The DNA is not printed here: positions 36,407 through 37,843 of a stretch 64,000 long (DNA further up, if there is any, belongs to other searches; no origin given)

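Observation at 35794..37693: Two tandem small lipoproteins followed by a radical-SAM/SPASM enzyme: a candidate lipoprotein or peptide modification cassette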

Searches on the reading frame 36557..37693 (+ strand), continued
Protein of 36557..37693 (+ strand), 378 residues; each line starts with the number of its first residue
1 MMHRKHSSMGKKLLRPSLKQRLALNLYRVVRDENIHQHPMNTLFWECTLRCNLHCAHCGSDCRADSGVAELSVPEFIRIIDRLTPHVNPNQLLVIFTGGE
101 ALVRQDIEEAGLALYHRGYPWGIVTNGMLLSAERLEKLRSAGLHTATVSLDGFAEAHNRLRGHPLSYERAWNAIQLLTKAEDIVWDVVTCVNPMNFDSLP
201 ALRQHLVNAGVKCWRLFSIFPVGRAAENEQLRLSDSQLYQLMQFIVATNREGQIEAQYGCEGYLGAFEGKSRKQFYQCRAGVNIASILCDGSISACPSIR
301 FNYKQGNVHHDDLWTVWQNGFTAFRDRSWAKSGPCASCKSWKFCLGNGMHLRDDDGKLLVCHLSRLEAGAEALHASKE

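Call 50: predict_structure(alignment_id=A1)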
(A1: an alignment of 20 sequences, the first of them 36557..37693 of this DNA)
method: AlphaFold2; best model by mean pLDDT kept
length: 378 residues; sequences in the alignment: 20
mean_pLDDT: 86.3   pTM: 0.88
mean pLDDT of the five models: 86.3, 85.6, 81.3, 80.6, 78.0
residues with pLDDT >= 90: 209; 70-90: 123; 50-70: 35; < 50: 11
segments of 3 or more residues with pLDDT < 50: 1-6
pLDDT, mean of each block of 10 residues (from residue 1): 55 90 89 90 77 60 56 92 96 87 88 98 93 97 96 93 93 97 95 95 98 91 76 93 97 94 89 72 86 70 80 93 83 88 76 78 92 86
secondary structure, 60 per line:
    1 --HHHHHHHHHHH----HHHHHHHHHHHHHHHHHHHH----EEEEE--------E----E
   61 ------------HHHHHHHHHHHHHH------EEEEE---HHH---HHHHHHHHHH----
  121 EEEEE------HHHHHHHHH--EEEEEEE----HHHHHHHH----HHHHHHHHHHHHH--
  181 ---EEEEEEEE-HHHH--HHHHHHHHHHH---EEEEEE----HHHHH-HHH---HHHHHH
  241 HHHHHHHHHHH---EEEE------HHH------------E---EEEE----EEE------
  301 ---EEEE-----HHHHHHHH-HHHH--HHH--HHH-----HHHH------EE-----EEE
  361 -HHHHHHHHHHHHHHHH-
elements in order: H3-13 H18-37 E42-46 H73-86 E93-97 H107-116 E121-125 H132-140 E143-149 H154-161 H166-178 E184-191 H193-196 H199-209 E213-218 H223-227 H235-251 E255-258 E284-287 E292-294 E304-307 H313-320 H322-325 H341-344 E358-360 H362-377

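Call 53: fold_search(model_id=the predicted structure, library=pdb)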
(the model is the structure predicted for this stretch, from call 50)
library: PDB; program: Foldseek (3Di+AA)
matches with E <= 10: 1543; with E <= 0.001: 130
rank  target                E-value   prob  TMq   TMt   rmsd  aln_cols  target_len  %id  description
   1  6efn                  9.5e-14  1.00  0.62  0.62   4.0       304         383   21  Structure of a RiPP maturase, SkfB (released 2018-10-24)
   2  6c8v                  2.2e-12  1.00  0.57  0.68   5.4       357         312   20  X-ray structure of PqqE from Methylobacterium extorquens (released 2018-02-14)
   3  5v1q_B                2.3e-12  1.00  0.64  0.56   4.9       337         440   18  Crystal structure of Streptococcus suis SuiB (released 2017-08-30)
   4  5v1t_A                4.9e-12  1.00  0.65  0.57   4.9       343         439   18  Crystal structure of Streptococcus suis SuiB bound to precursor peptide SuiA (released 2017-08-30)
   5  5v1s_B                5.8e-12  1.00  0.65  0.58   4.6       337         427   17  Crystal structure of Streptococcus suis SuiB bound to S-adenosylmethionine (released 2017-08-30)
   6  7vob                  7.0e-12  1.00  0.57  0.65   8.1       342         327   20  The crystal structure of a Radical SAM Enzyme BlsE involved in the Biosynthesis of Blasticidin S (released 2022-05-04)
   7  5v1s_A                7.4e-12  1.00  0.65  0.58   4.8       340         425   18  Crystal structure of Streptococcus suis SuiB bound to S-adenosylmethionine (released 2017-08-30)
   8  5v1q_A                2.1e-11  1.00  0.65  0.58   4.6       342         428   18  Crystal structure of Streptococcus suis SuiB (released 2017-08-30)
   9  2fb2_B                3.7e-11  1.00  0.52  0.59   7.7       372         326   18  Structure of the MoaA Arg17/266/268/Ala triple mutant (released 2006-05-09)
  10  9gmc_C                1.3e-10  1.00  0.64  0.65   5.9       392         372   16  Crystal structure of the complex formed between the radical SAM protein ChlB and the R3A mutant of ChlA (released 2025-06-25)
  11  8hzv_C                2.0e-10  1.00  0.57  0.47   8.3       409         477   15  The crystal structure of a Radical SAM Enzyme DesII (released 2024-07-10)
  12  1tv7_A                2.4e-10  1.00  0.50  0.57   8.3       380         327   17  Structure of the S-adenosylmethionine dependent Enzyme MoaA (released 2004-08-31)
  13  8hzv_A                3.0e-10  1.00  0.55  0.45   9.3       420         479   15  The crystal structure of a Radical SAM Enzyme DesII (released 2024-07-10)
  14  2fb2_A                1.2e-09  1.00  0.51  0.58   8.5       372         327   18  Structure of the MoaA Arg17/266/268/Ala triple mutant (released 2006-05-09)
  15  1tv7_B                1.3e-09  1.00  0.50  0.57   8.5       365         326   18  Structure of the S-adenosylmethionine dependent Enzyme MoaA (released 2004-08-31)
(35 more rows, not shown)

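Call 58: search_protein_representatives(protein=window:36557-37693:+)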
Query: 378 residues. Proteins with E-value up to 0.001 (for the whole library): 21256; up to 1e-10: 4536; up to 1e-30: 282. The best 150 are listed.
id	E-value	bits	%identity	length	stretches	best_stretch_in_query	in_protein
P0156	4.2e-114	397.8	49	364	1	18-359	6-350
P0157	9.7e-113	393.4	46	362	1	16-366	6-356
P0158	1.2e-104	366.7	54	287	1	17-296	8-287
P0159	1.2e-100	353.5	44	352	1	18-366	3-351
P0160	1.1e-95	337.3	51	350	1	17-283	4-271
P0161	1.2e-93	330.5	42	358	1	17-367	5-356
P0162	5.3e-93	328.4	47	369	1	22-354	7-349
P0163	1.0e-87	311.0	43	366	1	37-366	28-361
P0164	1.3e-80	287.6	42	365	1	18-353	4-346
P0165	2.4e-79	283.4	54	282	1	15-239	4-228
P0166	5.2e-79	282.3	43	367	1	36-364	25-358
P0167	1.3e-76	274.5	43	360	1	36-356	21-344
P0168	2.1e-75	270.5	31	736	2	28-369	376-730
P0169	5.6e-75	269.0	39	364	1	17-356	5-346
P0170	2.3e-74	267.0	40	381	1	18-366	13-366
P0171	1.2e-73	264.7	36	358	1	17-362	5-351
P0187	2.7e-65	237.2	35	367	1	23-368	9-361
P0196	1.9e-62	227.8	30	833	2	36-363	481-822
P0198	2.2e-61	224.3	36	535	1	37-355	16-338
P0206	2.5e-59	217.6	35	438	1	38-366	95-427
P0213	1.3e-57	211.9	33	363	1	18-357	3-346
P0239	1.3e-51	192.1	30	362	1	15-367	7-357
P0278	1.4e-47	178.9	30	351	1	27-366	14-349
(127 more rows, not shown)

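Call 59: search_protein_families(library=ncbifam, proteins=[P0161, P0168, P0171, P0187, P0196, P0198, P0206, P0213, P0239, P0278], max_evalue=1e-45)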
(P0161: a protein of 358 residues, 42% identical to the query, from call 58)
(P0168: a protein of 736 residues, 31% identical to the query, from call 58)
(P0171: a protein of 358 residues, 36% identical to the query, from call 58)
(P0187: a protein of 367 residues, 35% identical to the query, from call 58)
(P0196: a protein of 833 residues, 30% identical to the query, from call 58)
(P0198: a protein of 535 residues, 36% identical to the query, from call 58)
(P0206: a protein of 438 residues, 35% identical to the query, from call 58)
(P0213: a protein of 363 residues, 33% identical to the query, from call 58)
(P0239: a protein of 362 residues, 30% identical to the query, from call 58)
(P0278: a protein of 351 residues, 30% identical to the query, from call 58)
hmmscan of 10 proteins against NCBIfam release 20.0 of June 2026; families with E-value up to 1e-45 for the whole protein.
P0161 (358 aa): 1 family
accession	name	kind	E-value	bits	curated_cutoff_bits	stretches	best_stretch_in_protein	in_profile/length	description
TIGR04133.1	rSAM_w_lipo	hypoth_equivalog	4.6e-134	446.8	425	1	6-355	1-349/350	TIGR04133 family radical SAM/SPASM protein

P0168 (736 aa): 14 families
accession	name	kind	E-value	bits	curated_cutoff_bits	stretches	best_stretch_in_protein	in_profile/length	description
TIGR04133.1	rSAM_w_lipo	hypoth_equivalog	1.5e-97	326.7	425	1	379-725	16-347/350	TIGR04133 family radical SAM/SPASM protein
TIGR04545.1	rSAM_ahbD_hemeb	equivalog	3.2e-67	227.4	500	0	390-720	3-329/339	heme b synthase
TIGR04053.2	TIGR04053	equivalog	3e-66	224.2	395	0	2-215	6-217/366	TIGR04053 family radical SAM/SPASM domain-containing protein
TIGR04051.1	rSAM_NirJ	equivalog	1.5e-62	211.6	515.45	0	5-213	3-208/354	heme d1 biosynthesis radical SAM protein NirJ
TIGR04055.1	rSAM_NirJ2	equivalog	5.6e-61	206.9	500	0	5-330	1-324/326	putative heme d1 biosynthesis radical SAM protein NirJ2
TIGR04347.1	pseudo_SAM_Halo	equivalog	4.9e-60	203.8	525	0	4-180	38-210/390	TIGR04347 family pseudo-SAM/SPASM protein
TIGR03962.1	mycofact_rSAM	equivalog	5.5e-58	196.8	265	0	3-330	11-333/339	mycofactocin radical SAM maturase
TIGR02109.1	PQQ_syn_pqqE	equivalog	4e-57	193.8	381.35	0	3-345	6-347/358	pyrroloquinoline quinone biosynthesis protein PqqE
TIGR04546.1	rSAM_ahbC_deAc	equivalog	6.4e-56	189.8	650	0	4-190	39-221/390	12,18-didecarboxysiroheme deacetylase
TIGR04103.1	rSAM_nif11_3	equivalog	1.6e-53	181.8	725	0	386-709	4-325/412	nif11-class peptide radical SAM maturase 3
NF045574.1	sacti_mat_StsB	exception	4.4e-52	177.5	625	0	6-338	98-422/466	StsB family radical SAM/SPASM domain sactipeptide maturase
TIGR04054.1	rSAM_NirJ1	equivalog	3.2e-50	170.9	650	0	5-190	37-218/387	putative heme d1 biosynthesis radical SAM protein NirJ1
NF050035.1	rSAM_WgK_link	exception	2e-49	168.6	650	0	2-211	7-213/367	radical SAM/SPASM peptide maturase WgkB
TIGR03913.1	rad_SAM_trio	equivalog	9.6e-48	162.7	591.75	0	3-317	18-342/477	GDL motif peptide-associated radical SAM/SPASM maturase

P0171 (358 aa): 1 family
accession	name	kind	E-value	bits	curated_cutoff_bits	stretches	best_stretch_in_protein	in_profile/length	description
TIGR04133.1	rSAM_w_lipo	hypoth_equivalog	6.1e-116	387.2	425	1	11-353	5-347/350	TIGR04133 family radical SAM/SPASM protein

P0187 (367 aa): 3 families
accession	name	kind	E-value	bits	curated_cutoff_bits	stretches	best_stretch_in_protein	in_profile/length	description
TIGR04133.1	rSAM_w_lipo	hypoth_equivalog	6.4e-105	350.9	425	1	8-360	5-350/350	TIGR04133 family radical SAM/SPASM protein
TIGR04545.1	rSAM_ahbD_hemeb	equivalog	7.7e-55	186.7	500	1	29-244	2-212/339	heme b synthase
TIGR04055.1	rSAM_NirJ2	equivalog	1e-48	166.5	500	1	29-339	2-303/326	putative heme d1 biosynthesis radical SAM protein NirJ2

P0196 (833 aa): 17 families
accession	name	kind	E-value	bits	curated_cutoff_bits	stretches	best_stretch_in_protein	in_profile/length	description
TIGR04133.1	rSAM_w_lipo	hypoth_equivalog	2e-100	336.2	425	1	479-821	17-345/350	TIGR04133 family radical SAM/SPASM protein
TIGR04545.1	rSAM_ahbD_hemeb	equivalog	2.5e-77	260.6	500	0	7-191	2-185/339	heme b synthase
TIGR04053.2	TIGR04053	equivalog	1.7e-76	257.8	395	0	4-191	7-196/366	TIGR04053 family radical SAM/SPASM domain-containing protein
TIGR03962.1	mycofact_rSAM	equivalog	1.2e-71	241.7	265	1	7-328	14-332/339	mycofactocin radical SAM maturase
TIGR04051.1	rSAM_NirJ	equivalog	9e-69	232.1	515.45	0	7-190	4-185/354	heme d1 biosynthesis radical SAM protein NirJ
TIGR04546.1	rSAM_ahbC_deAc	equivalog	1.1e-68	231.9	650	0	7-201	41-232/390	12,18-didecarboxysiroheme deacetylase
TIGR04347.1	pseudo_SAM_Halo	equivalog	7.7e-68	229.5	525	0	7-191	40-222/390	TIGR04347 family pseudo-SAM/SPASM protein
TIGR04054.1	rSAM_NirJ1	equivalog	4.9e-67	226.2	650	0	7-210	38-236/387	putative heme d1 biosynthesis radical SAM protein NirJ1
TIGR04055.1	rSAM_NirJ2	equivalog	6.6e-66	223.1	500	0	7-328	2-323/326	putative heme d1 biosynthesis radical SAM protein NirJ2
NF045574.1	sacti_mat_StsB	exception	6.7e-62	209.8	625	0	6-320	97-406/466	StsB family radical SAM/SPASM domain sactipeptide maturase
TIGR02109.1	PQQ_syn_pqqE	equivalog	6.5e-53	179.9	381.35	0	3-329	5-332/358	pyrroloquinoline quinone biosynthesis protein PqqE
NF050035.1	rSAM_WgK_link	exception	2.9e-51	174.6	650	0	493-676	16-193/367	radical SAM/SPASM peptide maturase WgkB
TIGR04103.1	rSAM_nif11_3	equivalog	4.3e-50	170.5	725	0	484-767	3-278/412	nif11-class peptide radical SAM maturase 3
TIGR03913.1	rad_SAM_trio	equivalog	2.8e-48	164.5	591.75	0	487-807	20-335/477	GDL motif peptide-associated radical SAM/SPASM maturase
NF045646.2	rSAM_Se_TrsS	equivalog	5.8e-48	163.5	490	0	7-175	88-258/441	radical SAM (seleno)protein TrsS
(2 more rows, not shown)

P0198 (535 aa): 1 family
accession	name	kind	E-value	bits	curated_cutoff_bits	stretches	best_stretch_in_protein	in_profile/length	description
TIGR04133.1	rSAM_w_lipo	hypoth_equivalog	7.5e-88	294.8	425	1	15-337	19-337/350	TIGR04133 family radical SAM/SPASM protein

P0206 (438 aa): 1 family
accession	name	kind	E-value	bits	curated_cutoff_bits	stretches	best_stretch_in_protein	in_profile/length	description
TIGR04133.1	rSAM_w_lipo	hypoth_equivalog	1.2e-98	330.3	425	1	92-426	18-348/350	TIGR04133 family radical SAM/SPASM protein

P0213 (363 aa): 1 family
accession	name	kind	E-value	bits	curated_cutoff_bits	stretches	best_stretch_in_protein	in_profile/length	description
TIGR04133.1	rSAM_w_lipo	hypoth_equivalog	3.4e-93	312.4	425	1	5-355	3-348/350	TIGR04133 family radical SAM/SPASM protein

P0239 (362 aa): 1 family
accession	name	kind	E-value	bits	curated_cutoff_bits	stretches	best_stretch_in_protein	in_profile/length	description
TIGR04133.1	rSAM_w_lipo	hypoth_equivalog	5.7e-93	311.6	425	1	10-354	2-347/350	TIGR04133 family radical SAM/SPASM protein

P0278 (351 aa): 1 family
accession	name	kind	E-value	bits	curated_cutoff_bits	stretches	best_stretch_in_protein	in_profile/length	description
TIGR04133.1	rSAM_w_lipo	hypoth_equivalog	2.5e-83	279.9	425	1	18-349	14-349/350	TIGR04133 family radical SAM/SPASM protein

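Call 60: find_encoding_contigs(protein=P0187, flank=3000, max_places=3)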
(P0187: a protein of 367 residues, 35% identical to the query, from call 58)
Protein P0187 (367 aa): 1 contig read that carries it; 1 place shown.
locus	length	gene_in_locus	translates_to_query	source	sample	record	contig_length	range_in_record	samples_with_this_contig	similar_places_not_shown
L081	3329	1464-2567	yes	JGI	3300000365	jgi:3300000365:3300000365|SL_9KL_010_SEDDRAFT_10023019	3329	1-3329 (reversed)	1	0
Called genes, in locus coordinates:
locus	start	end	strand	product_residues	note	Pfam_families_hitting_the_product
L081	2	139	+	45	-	?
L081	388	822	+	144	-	PF00583:Acetyltransf_1, PF13673:Acetyltransf_10, PF13508:Acetyltransf_7, PF08445:FR47 (weak)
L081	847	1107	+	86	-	-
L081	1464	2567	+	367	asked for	PF04055:Radical_SAM, PF13186:SPASM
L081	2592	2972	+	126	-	-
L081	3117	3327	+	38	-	?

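Call 62: find_encoding_contigs(protein=P0171, flank=3000, max_places=3)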
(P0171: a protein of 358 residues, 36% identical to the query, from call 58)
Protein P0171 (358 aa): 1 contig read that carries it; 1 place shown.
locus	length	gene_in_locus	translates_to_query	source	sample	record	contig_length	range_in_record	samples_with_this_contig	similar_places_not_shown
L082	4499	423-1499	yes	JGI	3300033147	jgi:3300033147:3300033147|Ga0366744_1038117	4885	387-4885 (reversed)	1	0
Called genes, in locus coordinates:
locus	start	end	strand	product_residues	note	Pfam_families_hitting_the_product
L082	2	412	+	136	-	?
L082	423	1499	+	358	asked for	PF04055:Radical_SAM, PF13186:SPASM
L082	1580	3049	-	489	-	PF03553:Na_H_antiporter, PF03606:DcuC (faint), PF03553:Na_H_antiporter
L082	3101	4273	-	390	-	PF01590:GAF, PF13185:GAF_2, PF00990:GGDEF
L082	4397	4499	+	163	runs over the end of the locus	?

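Call 63: find_encoding_contigs(protein=P0239, flank=3000, max_places=3)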
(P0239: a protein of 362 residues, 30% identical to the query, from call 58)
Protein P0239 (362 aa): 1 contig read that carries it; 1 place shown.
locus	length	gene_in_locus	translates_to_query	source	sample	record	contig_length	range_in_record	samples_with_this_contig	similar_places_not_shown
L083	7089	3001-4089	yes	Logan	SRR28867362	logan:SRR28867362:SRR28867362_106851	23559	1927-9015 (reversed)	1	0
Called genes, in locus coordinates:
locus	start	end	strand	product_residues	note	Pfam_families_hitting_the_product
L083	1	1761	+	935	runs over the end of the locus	PF00675:Peptidase_M16, PF05193:Peptidase_M16_C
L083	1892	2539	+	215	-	PF04973:NMN_transporter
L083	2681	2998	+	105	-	-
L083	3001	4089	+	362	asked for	PF04055:Radical_SAM, PF13186:SPASM (weak)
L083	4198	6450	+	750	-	PF02129:Peptidase_S15, PF08530:PepX_C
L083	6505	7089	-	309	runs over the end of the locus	PF00149:Metallophos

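Call 64: find_encoding_contigs(protein=P0198, flank=3000, max_places=3)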
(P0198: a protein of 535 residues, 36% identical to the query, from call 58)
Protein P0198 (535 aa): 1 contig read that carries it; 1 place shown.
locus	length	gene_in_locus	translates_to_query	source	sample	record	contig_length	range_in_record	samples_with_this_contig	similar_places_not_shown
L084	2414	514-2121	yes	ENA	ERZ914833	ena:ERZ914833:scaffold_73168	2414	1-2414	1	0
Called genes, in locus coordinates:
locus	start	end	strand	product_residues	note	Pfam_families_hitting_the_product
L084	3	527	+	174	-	?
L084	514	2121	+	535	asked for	PF04055:Radical_SAM, PF13186:SPASM (weak), PF04816:TrmK, PF12847:Methyltransf_18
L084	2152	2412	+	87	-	?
